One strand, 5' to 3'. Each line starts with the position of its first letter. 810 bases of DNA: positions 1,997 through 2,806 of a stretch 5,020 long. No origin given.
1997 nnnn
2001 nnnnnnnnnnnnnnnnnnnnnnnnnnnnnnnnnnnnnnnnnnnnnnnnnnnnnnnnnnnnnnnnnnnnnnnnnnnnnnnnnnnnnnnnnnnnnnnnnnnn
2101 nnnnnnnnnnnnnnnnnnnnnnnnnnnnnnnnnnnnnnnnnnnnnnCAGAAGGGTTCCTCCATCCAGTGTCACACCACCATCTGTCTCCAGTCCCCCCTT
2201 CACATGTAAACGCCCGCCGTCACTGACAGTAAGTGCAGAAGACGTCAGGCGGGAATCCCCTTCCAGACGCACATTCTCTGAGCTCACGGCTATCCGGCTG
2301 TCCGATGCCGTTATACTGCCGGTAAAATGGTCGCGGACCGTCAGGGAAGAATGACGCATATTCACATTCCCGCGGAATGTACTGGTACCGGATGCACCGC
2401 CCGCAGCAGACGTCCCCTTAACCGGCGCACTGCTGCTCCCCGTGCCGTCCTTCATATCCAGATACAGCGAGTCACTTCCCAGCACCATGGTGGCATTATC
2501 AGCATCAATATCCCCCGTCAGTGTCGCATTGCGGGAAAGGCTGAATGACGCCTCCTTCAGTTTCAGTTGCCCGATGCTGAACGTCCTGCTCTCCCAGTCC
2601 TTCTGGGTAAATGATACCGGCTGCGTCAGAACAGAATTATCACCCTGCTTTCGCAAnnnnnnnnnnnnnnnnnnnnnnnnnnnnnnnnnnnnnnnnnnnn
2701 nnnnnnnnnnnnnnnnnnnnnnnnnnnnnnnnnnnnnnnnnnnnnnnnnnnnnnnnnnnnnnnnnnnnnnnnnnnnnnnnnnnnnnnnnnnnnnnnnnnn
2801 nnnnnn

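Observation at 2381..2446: Gly/Ser/Ala-rich low-complexity loop inside the passenger domain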

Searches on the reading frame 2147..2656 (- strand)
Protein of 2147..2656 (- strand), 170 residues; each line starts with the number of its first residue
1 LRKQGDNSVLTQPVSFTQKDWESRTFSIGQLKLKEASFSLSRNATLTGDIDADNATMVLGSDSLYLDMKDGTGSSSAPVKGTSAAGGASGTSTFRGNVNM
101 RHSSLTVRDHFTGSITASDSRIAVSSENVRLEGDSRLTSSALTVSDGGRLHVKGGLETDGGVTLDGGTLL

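Call 25: search_solved_structures(query=window:2147-2656:-, show_alignments=5, max_evalue=0.01)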
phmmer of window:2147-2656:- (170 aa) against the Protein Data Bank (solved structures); distinct sequences matched with E-value up to 0.01: 8.
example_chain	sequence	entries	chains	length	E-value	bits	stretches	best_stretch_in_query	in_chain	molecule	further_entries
9z7b_A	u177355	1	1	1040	1.5e-32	116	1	12-163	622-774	Serine protease pic autotransporter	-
3ak5_A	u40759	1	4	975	5.5e-30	107.7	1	4-169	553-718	Hemoglobin-binding protease hbp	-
1wxr_A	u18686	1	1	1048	6.1e-30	107.6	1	4-169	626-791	haemoglobin protease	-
9z76_A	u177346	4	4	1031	1.6e-26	96.5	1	14-161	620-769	Serine protease EatA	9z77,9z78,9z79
5j44_A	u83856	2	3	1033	1.4e-24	90.2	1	14-164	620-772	Serine protease SepA autotransporter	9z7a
9mne_B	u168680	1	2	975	1e-18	71.1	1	10-164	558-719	Serine protease EspC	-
3sze_A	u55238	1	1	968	4e-10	43.3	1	15-112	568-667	Serine protease espP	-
4om9_A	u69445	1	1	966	1.1e-09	41.8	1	14-163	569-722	Serine protease pet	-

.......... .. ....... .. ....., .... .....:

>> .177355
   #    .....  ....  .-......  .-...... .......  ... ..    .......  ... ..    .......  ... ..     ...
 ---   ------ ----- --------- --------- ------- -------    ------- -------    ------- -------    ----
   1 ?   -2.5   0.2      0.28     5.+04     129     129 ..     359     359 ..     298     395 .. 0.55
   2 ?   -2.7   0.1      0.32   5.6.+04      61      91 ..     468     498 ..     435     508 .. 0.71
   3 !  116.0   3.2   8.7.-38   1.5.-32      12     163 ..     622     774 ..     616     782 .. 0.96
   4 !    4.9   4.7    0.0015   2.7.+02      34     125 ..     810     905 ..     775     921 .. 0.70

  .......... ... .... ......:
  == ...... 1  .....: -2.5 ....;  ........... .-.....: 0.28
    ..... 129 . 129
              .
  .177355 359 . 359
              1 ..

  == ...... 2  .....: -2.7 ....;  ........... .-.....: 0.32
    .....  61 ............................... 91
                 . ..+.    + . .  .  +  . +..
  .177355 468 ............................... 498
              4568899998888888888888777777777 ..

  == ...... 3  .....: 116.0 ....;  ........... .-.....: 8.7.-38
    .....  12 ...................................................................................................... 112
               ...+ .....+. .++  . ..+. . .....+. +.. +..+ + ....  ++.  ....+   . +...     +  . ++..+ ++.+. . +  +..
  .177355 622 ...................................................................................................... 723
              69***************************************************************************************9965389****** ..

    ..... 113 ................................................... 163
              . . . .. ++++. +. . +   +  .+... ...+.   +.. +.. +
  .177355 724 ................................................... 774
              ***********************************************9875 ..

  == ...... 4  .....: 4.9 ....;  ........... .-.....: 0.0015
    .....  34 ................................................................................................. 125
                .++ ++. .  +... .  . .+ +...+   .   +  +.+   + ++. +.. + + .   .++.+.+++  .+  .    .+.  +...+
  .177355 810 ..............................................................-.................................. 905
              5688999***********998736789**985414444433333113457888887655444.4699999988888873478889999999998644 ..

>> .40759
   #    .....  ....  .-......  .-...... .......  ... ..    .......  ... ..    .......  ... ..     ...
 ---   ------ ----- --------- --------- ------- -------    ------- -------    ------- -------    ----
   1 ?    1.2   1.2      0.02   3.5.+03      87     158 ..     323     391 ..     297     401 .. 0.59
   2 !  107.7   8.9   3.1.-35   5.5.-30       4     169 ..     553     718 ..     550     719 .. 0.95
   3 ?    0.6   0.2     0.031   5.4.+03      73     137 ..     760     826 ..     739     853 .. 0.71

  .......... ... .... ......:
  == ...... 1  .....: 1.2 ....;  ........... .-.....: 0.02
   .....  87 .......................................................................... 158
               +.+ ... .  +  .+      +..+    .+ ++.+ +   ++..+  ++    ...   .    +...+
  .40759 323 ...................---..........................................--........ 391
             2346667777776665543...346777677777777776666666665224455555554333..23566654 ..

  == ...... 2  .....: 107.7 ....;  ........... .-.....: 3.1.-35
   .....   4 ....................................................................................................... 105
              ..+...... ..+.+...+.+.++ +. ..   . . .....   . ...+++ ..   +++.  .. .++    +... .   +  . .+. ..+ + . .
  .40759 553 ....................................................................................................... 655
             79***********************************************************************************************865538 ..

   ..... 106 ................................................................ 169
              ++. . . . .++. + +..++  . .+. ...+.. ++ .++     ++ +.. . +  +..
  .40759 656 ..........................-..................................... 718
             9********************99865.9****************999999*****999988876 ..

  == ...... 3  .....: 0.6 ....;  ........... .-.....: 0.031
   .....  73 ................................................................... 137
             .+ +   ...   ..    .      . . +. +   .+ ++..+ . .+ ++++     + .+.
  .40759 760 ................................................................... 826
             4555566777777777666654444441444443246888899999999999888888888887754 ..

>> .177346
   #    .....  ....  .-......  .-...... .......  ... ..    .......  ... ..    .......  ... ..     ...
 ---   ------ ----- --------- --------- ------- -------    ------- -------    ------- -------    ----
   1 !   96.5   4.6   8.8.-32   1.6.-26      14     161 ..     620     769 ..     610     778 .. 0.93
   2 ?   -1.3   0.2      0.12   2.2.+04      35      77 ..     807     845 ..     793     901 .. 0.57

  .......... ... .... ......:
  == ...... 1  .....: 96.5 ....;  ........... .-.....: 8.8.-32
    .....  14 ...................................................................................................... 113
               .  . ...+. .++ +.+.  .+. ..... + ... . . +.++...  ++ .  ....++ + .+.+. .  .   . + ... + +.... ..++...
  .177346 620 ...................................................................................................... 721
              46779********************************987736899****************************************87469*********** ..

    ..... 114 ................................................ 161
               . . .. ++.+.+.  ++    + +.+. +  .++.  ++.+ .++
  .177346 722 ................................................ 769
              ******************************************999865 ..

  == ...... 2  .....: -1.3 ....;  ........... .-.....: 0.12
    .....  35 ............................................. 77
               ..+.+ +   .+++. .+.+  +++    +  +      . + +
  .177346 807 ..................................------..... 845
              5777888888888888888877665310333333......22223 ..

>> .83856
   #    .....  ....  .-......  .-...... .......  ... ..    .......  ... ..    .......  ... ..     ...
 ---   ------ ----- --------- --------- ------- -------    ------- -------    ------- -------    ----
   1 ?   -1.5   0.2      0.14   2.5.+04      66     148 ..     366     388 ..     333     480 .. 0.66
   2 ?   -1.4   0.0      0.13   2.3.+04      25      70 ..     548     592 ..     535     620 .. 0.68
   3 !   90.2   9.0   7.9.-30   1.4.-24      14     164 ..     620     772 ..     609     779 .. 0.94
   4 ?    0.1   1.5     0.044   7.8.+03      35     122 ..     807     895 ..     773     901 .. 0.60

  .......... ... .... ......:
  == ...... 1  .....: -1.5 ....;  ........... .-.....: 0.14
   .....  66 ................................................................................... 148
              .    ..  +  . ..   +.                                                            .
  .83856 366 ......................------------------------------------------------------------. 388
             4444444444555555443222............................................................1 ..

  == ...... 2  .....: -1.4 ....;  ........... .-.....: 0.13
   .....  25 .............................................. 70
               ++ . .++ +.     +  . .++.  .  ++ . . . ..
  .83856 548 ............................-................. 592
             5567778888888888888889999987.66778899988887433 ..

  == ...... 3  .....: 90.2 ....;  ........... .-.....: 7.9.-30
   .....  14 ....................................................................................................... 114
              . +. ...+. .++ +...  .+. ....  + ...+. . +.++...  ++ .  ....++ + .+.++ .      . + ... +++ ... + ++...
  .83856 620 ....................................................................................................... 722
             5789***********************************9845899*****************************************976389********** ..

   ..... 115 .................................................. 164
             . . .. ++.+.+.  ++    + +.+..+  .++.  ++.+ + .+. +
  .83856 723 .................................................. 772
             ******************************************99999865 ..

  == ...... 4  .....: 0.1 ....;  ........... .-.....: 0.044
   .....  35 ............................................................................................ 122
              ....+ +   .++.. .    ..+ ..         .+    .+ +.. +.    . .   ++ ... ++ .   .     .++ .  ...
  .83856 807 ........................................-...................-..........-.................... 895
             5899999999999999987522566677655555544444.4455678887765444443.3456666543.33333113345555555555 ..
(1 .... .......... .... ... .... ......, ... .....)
